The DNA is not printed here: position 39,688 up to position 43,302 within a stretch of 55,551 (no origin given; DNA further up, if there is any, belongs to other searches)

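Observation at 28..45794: Strongly over-represented 30-44 nt interspersed motif (M) on both strands, in spacers and inside unrelated CDSs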

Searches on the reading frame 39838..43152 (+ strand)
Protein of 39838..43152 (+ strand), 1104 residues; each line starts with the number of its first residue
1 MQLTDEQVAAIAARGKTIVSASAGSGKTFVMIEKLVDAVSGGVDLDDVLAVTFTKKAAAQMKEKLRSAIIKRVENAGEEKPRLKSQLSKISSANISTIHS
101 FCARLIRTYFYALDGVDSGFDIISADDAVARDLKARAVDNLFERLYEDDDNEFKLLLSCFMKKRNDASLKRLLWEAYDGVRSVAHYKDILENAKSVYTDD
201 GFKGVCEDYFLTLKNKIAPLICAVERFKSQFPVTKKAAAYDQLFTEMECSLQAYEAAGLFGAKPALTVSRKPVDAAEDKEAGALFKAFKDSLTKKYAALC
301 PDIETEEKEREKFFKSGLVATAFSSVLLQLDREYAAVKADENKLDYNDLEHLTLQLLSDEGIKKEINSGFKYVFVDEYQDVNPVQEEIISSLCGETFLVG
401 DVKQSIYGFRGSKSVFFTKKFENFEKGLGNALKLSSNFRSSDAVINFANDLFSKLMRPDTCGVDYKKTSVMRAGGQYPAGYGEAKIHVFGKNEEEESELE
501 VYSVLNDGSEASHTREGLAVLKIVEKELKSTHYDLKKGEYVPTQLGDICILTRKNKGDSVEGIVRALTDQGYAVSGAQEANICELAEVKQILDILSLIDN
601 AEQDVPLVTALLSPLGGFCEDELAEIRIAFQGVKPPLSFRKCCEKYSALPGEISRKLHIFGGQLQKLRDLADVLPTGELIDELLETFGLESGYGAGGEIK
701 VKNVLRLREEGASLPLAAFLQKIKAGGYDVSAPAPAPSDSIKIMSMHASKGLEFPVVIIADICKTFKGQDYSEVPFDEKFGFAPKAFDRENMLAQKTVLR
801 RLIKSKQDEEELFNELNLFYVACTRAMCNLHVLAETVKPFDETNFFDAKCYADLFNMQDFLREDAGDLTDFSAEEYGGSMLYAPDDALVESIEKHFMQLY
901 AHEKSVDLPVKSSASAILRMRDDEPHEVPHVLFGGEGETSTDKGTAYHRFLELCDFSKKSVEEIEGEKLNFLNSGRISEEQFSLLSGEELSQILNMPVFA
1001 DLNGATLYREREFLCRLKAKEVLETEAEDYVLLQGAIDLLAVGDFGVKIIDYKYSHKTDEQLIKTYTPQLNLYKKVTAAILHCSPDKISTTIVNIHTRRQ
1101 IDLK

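Call 9: search_protein_families(library=pfam, proteins=[window:39838-43152:+])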
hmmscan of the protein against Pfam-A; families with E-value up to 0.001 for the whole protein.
window:39838-43152:+ (1104 aa): 8 families
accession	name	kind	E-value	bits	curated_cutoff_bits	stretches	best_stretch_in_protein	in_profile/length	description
PF00580.27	UvrD-helicase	-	2.1e-55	188.8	23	1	3-423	1-269/271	UvrD/REP helicase N-terminal domain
PF13361.12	UvrD_C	-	1e-18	68.3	25.6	2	739-832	285-345/350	UvrD-like helicase C-terminal domain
PF13245.12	AAA_19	-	1.2e-15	58.3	25.1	1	8-410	5-134/134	AAA domain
PF13538.12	UvrD_C_2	-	7.5e-06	26.2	27.4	0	743-762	4-23/52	UvrD-like helicase C-terminal domain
PF12705.13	PDDEXK_1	-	1.5e-05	25.5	22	1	942-1095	36-189/247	PD-(D/E)XK nuclease superfamily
PF01443.25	Viral_helicase1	-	2.7e-05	24.5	21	0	368-410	58-102/228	Viral superfamily 1 RNA helicase core domain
PF00270.35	DEAD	-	0.00077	19.7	26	0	10-95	10-97/167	DEAD/DEAH box helicase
PF04851.21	ResIII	-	0.00092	19.6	22.5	0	14-102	23-111/164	Type III restriction enzyme, res subunit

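Call 11: find_homologous_proteins(query=window:39838-43152:+, max_evalue=1e-20)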
Query window:39838-43152:+ (1104 aa): 7140 proteins with E <= 1e-20 among 8000 candidates; the best 120 are listed.
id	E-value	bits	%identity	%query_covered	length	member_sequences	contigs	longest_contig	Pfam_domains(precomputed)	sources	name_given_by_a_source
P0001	0.0e+0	2460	100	100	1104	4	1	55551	PF13538.13,PF12705.14,PF13361.13,PF13245.13,PF00580.28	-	-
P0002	0.0e+0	2261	92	100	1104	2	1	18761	PF13538.13,PF13361.13,PF13245.13,PF00580.28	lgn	-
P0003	0.0e+0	2195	89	100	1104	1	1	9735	PF13538.13,PF12705.14,PF01443.25,PF13361.13,PF13245.13,PF00580.28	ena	-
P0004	0.0e+0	2160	87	100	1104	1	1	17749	PF13538.13,PF12705.14,PF01443.25,PF13361.13,PF13245.13,PF00580.28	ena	-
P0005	0.0e+0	2085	84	100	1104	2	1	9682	PF13538.13,PF01443.25,PF13361.13,PF13245.13,PF00580.28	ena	-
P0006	0.0e+0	2080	84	100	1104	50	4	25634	PF13538.13,PF13361.13,PF13245.13,PF00580.28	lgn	-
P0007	0.0e+0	2079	84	100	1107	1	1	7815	PF13538.13,PF12705.14,PF13361.13,PF13245.13,PF00580.28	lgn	-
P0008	0.0e+0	2075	84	100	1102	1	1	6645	PF13538.13,PF13361.13,PF13245.13,PF00580.28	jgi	-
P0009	0.0e+0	2071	84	100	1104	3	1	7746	PF13538.13,PF01443.25,PF13361.13,PF13245.13,PF00580.28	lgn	-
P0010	0.0e+0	2068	84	100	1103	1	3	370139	PF13538.13,PF12705.14,PF13361.13,PF13245.13,PF00580.28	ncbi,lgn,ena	-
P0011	0.0e+0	2060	84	100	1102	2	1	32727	PF13538.13,PF13361.13,PF13245.13,PF00580.28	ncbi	-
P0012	0.0e+0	1975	84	94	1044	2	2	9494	PF13538.13,PF13361.13,PF13245.13,PF00580.28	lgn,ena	-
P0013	0.0e+0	1972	80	100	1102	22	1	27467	PF13538.13,PF13361.13,PF13245.13,PF00580.28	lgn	-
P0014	0.0e+0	1966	80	100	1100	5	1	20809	PF13538.13,PF13361.13,PF13245.13,PF00580.28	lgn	-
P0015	0.0e+0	1959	84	94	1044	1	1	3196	PF13538.13,PF13361.13,PF13245.13,PF00580.28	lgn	-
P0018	0.0e+0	1688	70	100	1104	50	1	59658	PF13538.13,PF12705.14,PF01443.25,PF13361.13,PF13245.13,PF00580.28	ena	-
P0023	0.0e+0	1588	67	100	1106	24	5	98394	PF13538.13,PF12705.14,PF13361.13,PF13245.13,PF00580.28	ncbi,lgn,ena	-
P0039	0.0e+0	1472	63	100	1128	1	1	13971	PF13538.13,PF12705.14,PF13361.13,PF13245.13,PF00580.28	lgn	-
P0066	0.0e+0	1428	61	100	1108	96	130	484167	PF13538.13,PF12705.14,PF13361.13,PF13245.13,PF00580.28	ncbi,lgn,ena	-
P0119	0.0e+0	1295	58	100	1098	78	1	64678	PF13538.13,PF12705.14,PF13361.13,PF13245.13,PF00580.28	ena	-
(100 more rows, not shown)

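Call 17: find_encoding_contigs(protein=P0010, flank=10000, max_places=2)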
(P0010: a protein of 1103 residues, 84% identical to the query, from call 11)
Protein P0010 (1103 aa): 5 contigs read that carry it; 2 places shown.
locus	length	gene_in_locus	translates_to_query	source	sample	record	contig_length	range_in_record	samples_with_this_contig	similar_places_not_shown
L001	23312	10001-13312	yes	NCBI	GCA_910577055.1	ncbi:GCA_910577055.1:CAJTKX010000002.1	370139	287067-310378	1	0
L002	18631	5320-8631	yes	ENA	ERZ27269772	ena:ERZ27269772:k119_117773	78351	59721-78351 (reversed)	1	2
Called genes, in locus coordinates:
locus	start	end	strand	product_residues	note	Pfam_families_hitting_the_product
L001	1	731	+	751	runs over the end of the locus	PF03030:H_PPase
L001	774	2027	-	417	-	PF06925:MGDG_synth, PF04101:Glyco_tran_28_C (weak)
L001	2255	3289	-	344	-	PF00294:PfkB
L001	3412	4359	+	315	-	PF00389:2-Hacid_dh, PF02826:2-Hacid_dh_C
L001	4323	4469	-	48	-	-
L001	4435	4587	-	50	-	-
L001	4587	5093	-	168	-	PF06908:YpsA, PF02481:DNA_processg_A (weak)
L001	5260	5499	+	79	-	-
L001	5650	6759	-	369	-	-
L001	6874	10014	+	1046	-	PF21445:ADDB_N, PF12705:PDDEXK_1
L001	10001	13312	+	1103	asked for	PF00580:UvrD-helicase, PF13245:AAA_19, PF13361:UvrD_C, PF13538:UvrD_C_2 (faint), PF12705:PDDEXK_1 (weak)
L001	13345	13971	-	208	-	-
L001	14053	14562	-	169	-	-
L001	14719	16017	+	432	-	PF00890:FAD_binding_2, PF01266:DAO, PF03486:HI0933_like (faint)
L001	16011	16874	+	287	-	PF02749:QRPTase_N, PF01729:QRPTase_C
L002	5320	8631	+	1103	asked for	PF00580:UvrD-helicase, PF13245:AAA_19, PF13361:UvrD_C, PF13538:UvrD_C_2 (faint), PF12705:PDDEXK_1 (weak)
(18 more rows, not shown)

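Call 18: find_encoding_contigs(protein=P0002, flank=10000, max_places=2)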
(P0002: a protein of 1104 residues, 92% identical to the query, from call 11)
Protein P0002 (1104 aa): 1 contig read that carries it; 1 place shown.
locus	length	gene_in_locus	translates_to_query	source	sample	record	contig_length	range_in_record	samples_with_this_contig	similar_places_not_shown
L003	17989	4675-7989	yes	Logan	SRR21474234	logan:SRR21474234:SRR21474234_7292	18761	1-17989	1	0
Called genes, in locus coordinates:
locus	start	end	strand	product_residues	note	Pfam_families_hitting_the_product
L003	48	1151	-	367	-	-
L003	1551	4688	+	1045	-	PF21445:ADDB_N, PF12705:PDDEXK_1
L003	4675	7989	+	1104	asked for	PF00580:UvrD-helicase, PF13245:AAA_19, PF13361:UvrD_C, PF13538:UvrD_C_2 (faint)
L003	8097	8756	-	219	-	-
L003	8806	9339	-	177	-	-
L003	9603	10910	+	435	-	PF00890:FAD_binding_2, PF01266:DAO, PF01946:Thi4 (faint), PF03486:HI0933_like (weak), PF07992:Pyr_redox_2 (faint)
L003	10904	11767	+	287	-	PF02749:QRPTase_N, PF01729:QRPTase_C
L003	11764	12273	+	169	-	PF08279:HTH_11, PF02829:3H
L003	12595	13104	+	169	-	PF04542:Sigma70_r2, PF08281:Sigma70_r4_2 (weak)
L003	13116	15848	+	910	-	PF13306:LRR_5, PF13855:LRR_8 (faint), PF13306:LRR_5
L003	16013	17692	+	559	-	PF13472:Lipase_GDSL_2, PF25849:PelX_N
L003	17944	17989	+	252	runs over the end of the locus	-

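Call 19: find_encoding_contigs(protein=P0018, flank=10000, max_places=1)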
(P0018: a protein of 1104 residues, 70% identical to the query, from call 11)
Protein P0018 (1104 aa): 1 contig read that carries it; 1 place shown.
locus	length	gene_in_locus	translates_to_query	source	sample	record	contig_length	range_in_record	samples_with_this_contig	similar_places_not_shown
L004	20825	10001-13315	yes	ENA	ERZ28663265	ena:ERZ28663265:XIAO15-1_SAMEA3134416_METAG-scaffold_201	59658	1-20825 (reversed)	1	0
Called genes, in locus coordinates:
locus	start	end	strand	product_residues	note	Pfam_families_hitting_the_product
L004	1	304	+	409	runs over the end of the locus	PF14691:Fer4_20, PF07992:Pyr_redox_2, PF13450:NAD_binding_8 (weak), PF13738:Pyr_redox_3, PF00070:Pyr_redox (weak)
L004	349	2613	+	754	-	PF03030:H_PPase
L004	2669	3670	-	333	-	PF00294:PfkB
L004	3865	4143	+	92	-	-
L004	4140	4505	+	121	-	PF04237:YjbR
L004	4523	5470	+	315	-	PF00389:2-Hacid_dh, PF02826:2-Hacid_dh_C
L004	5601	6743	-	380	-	-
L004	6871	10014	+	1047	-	PF21445:ADDB_N, PF12705:PDDEXK_1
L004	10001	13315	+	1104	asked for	PF00580:UvrD-helicase, PF01443:Viral_helicase1 (faint), PF13245:AAA_19, PF13361:UvrD_C, PF13538:UvrD_C_2 (faint), PF12705:PDDEXK_1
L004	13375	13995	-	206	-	-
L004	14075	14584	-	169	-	-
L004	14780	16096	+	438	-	PF00890:FAD_binding_2, PF01266:DAO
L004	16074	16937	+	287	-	PF02749:QRPTase_N, PF01729:QRPTase_C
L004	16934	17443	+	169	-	PF08279:HTH_11, PF02829:3H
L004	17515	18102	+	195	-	PF04542:Sigma70_r2, PF08281:Sigma70_r4_2 (weak)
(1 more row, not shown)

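Call 20: find_encoding_contigs(protein=P0023, flank=10000, max_places=1)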
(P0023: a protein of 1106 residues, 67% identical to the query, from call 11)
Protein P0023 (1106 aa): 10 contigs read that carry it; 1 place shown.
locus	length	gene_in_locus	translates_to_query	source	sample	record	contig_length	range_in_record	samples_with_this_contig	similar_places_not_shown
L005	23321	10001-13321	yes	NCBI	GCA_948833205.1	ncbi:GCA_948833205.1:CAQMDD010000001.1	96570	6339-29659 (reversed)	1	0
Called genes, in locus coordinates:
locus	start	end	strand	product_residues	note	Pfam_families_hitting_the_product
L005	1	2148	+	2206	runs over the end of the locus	-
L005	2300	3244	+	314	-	PF00389:2-Hacid_dh, PF02826:2-Hacid_dh_C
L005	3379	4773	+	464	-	PF16173:DUF4874, PF16116:DUF4832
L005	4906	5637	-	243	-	-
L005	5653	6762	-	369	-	-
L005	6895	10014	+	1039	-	PF21445:ADDB_N, PF12705:PDDEXK_1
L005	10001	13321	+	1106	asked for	PF00580:UvrD-helicase, PF13245:AAA_19, PF13538:UvrD_C_2 (faint), PF13361:UvrD_C, PF12705:PDDEXK_1 (faint)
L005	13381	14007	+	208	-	-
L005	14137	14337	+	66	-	PF13560:HTH_31, PF12844:HTH_19, PF01381:HTH_3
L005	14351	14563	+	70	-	PF01381:HTH_3, PF13443:HTH_26 (weak)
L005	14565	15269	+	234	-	PF18912:DZR_2 (weak), PF00156:Pribosyltran (weak)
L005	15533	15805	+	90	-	-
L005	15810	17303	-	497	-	PF02518:HATPase_c (weak)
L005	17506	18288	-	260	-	PF00072:Response_reg, PF08769:Spo0A_C (weak)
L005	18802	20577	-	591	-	-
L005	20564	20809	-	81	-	PF20292:MC7 (weak), PF20293:MC6, PF20295:MC8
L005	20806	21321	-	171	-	PF20279:CTD12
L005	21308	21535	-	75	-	-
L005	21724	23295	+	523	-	PF12161:HsdM_N, PF02384:N6_Mtase, PF07669:Eco57I (faint)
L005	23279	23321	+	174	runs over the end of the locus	PF01420:Methylase_S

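Call 21: find_encoding_contigs(protein=P0066, flank=10000, max_places=1)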
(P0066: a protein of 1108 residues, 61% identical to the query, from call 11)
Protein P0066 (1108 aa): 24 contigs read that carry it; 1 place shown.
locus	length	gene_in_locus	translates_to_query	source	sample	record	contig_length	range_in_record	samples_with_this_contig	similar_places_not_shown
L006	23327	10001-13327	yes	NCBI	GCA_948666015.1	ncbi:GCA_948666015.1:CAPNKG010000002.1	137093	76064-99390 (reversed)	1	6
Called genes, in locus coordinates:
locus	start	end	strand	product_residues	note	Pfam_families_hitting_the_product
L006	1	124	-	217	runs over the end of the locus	PF00132:Hexapep, PF14602:Hexapep_2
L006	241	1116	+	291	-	PF00126:HTH_1, PF03466:LysR_substrate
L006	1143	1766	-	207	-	PF01699:Na_Ca_ex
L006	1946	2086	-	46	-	PF01699:Na_Ca_ex (weak)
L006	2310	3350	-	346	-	PF00294:PfkB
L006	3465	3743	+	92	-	-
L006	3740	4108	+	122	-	PF04237:YjbR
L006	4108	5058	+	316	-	PF00389:2-Hacid_dh, PF02826:2-Hacid_dh_C, PF00670:AdoHcyase_NAD (faint)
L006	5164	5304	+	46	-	PF01381:HTH_3 (weak)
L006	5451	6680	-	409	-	-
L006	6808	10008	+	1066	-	PF21445:ADDB_N, PF12705:PDDEXK_1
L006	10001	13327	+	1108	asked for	PF00580:UvrD-helicase, PF13245:AAA_19, PF13361:UvrD_C, PF13538:UvrD_C_2 (faint), PF12705:PDDEXK_1 (weak)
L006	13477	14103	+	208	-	-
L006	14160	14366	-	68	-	PF01381:HTH_3, PF12844:HTH_19, PF13443:HTH_26, PF13560:HTH_31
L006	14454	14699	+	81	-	-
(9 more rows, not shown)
